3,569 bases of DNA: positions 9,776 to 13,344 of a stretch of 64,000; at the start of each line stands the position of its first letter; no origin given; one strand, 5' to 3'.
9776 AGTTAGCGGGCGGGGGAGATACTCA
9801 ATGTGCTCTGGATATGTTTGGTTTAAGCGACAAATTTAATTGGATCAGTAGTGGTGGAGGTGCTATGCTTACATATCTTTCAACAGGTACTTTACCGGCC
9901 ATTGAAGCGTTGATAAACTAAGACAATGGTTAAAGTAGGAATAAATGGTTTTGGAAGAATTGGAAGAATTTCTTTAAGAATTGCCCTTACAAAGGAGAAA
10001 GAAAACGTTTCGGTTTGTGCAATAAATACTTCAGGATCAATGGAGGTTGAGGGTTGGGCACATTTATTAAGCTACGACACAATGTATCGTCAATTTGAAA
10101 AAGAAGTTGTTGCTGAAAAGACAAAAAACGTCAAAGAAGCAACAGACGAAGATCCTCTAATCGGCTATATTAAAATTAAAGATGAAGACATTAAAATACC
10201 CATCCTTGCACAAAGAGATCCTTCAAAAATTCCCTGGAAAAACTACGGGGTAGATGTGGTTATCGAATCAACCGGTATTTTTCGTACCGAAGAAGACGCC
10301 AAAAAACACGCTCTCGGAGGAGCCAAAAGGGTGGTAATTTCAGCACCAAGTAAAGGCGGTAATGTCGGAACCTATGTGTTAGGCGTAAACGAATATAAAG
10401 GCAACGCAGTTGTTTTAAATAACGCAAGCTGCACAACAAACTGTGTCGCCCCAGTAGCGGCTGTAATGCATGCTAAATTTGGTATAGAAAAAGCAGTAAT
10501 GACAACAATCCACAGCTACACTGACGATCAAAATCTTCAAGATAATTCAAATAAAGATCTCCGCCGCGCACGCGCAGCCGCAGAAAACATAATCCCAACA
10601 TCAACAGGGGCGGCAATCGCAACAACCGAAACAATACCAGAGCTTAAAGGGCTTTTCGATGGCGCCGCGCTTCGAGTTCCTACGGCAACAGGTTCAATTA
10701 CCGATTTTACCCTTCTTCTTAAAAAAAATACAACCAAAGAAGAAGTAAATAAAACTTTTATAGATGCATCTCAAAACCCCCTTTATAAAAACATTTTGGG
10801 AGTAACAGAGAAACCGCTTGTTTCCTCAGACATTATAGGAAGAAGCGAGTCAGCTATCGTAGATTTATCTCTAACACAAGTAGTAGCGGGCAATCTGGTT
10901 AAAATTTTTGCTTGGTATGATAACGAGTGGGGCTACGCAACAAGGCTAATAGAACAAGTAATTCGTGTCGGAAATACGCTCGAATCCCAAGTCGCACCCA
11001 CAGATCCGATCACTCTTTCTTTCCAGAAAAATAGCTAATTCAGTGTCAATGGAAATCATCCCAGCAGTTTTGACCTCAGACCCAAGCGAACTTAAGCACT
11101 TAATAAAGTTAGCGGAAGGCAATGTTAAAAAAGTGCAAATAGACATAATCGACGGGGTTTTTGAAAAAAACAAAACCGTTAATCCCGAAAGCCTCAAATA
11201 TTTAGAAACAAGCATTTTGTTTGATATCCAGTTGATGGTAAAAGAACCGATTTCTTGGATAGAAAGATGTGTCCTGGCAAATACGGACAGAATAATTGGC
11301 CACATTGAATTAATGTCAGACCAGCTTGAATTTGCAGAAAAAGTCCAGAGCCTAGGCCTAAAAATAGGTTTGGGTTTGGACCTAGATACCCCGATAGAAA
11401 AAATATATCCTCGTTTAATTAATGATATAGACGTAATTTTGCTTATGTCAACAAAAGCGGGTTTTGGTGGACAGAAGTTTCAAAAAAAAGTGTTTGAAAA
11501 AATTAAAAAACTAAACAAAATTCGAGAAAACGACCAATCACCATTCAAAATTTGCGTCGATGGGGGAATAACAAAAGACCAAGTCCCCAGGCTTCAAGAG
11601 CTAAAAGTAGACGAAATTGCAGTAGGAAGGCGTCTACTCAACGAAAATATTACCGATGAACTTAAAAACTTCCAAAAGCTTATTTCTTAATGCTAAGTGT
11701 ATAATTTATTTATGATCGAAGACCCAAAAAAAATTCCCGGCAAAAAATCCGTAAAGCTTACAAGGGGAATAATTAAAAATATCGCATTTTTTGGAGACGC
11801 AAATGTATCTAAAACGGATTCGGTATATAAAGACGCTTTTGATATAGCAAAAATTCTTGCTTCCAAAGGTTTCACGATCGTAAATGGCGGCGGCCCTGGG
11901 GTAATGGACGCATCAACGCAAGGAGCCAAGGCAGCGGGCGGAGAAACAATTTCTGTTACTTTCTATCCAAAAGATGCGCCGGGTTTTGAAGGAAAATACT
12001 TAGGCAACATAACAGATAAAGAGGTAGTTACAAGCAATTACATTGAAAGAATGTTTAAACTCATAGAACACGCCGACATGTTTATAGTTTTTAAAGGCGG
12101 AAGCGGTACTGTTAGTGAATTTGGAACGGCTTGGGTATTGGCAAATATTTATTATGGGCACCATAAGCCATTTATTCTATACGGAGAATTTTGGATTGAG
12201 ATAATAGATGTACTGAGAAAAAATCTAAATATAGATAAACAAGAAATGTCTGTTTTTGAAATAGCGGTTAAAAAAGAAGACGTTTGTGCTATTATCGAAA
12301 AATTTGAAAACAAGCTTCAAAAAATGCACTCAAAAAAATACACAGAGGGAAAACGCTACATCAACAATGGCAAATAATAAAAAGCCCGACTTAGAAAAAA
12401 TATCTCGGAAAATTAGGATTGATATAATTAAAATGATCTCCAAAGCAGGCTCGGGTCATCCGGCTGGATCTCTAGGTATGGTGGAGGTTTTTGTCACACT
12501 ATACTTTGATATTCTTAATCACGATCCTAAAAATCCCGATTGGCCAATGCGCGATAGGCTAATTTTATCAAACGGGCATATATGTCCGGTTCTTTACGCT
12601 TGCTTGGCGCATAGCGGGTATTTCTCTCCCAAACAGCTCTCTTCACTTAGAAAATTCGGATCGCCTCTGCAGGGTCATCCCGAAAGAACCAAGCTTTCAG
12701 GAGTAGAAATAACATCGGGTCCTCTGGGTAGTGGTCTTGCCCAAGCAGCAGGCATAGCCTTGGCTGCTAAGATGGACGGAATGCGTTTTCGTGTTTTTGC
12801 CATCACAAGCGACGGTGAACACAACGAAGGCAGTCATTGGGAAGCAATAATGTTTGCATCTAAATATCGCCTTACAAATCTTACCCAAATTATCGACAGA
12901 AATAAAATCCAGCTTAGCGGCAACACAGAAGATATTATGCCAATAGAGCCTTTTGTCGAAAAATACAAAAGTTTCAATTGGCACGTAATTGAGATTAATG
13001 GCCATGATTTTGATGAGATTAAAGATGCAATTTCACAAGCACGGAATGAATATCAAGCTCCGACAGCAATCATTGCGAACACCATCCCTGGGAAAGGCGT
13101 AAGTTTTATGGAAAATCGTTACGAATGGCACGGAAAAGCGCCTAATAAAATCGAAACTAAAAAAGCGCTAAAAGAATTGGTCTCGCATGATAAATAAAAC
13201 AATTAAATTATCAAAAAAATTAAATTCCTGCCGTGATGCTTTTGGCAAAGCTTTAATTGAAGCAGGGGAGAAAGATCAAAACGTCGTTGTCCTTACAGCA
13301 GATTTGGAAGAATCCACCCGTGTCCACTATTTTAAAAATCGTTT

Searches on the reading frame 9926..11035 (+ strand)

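Call 32: search_protein_families(library=pfam, proteins=[window:9926-11035:+], max_evalue=0.001)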
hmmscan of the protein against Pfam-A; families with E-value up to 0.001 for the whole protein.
window:9926-11035:+ (370 aa): 2 families
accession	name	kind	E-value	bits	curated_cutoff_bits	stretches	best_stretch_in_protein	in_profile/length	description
PF02800.25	Gp_dh_C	-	1.3e-56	191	24.4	1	174-331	1-158/158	Glyceraldehyde 3-phosphate dehydrogenase, C-terminal domain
PF00044.30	Gp_dh_N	-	1.4e-27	96.3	31.7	1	2-121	1-100/101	Glyceraldehyde 3-phosphate dehydrogenase, NAD binding domain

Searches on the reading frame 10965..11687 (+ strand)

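Call 32: search_protein_families(library=pfam, proteins=[window:10965-11687:+], max_evalue=0.001)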
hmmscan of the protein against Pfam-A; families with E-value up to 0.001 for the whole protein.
window:10965-11687:+ (241 aa): 1 family
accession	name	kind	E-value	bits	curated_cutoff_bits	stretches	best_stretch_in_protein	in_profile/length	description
PF00834.25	Ribul_P_3_epim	-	9e-36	123.6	21.1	1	31-223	2-196/198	Ribulose-phosphate 3 epimerase family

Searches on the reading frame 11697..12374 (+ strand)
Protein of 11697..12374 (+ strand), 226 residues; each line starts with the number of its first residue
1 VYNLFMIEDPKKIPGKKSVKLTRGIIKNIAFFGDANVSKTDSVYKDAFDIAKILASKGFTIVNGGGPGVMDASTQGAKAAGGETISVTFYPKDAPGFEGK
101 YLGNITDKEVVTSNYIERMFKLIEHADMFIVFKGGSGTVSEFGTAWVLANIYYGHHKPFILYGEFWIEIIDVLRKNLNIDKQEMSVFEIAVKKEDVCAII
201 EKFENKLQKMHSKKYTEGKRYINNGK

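Call 32: search_protein_families(library=pfam, proteins=[window:11697-12374:+], max_evalue=0.001)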
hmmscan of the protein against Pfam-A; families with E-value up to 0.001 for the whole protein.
window:11697-12374:+ (226 aa): 2 families
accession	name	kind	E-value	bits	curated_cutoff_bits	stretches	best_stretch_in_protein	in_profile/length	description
PF18306.6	LDcluster4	-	4e-17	62.7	26.3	1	28-147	3-115/151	SLOG cluster4 family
PF03641.19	Lysine_decarbox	-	6.4e-12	46.2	27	1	70-197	1-128/131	Possible lysine decarboxylase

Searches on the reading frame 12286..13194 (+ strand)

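Call 32: search_protein_families(library=pfam, proteins=[window:12286-13194:+], max_evalue=0.001)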
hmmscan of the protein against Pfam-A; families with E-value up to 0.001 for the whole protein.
window:12286-13194:+ (303 aa): 3 families
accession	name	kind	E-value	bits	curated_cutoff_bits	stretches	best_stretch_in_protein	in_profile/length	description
PF00456.26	Transketolase_N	-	4.5e-60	203.8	22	1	39-294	5-271/334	Transketolase, thiamine diphosphate binding domain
PF13292.11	DXP_synthase_N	-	5e-13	49.4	21.2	1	27-213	9-178/274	1-deoxy-D-xylulose-5-phosphate synthase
PF00676.26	E1_dh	-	1.1e-09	38.1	22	1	139-254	95-209/300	Dehydrogenase E1 component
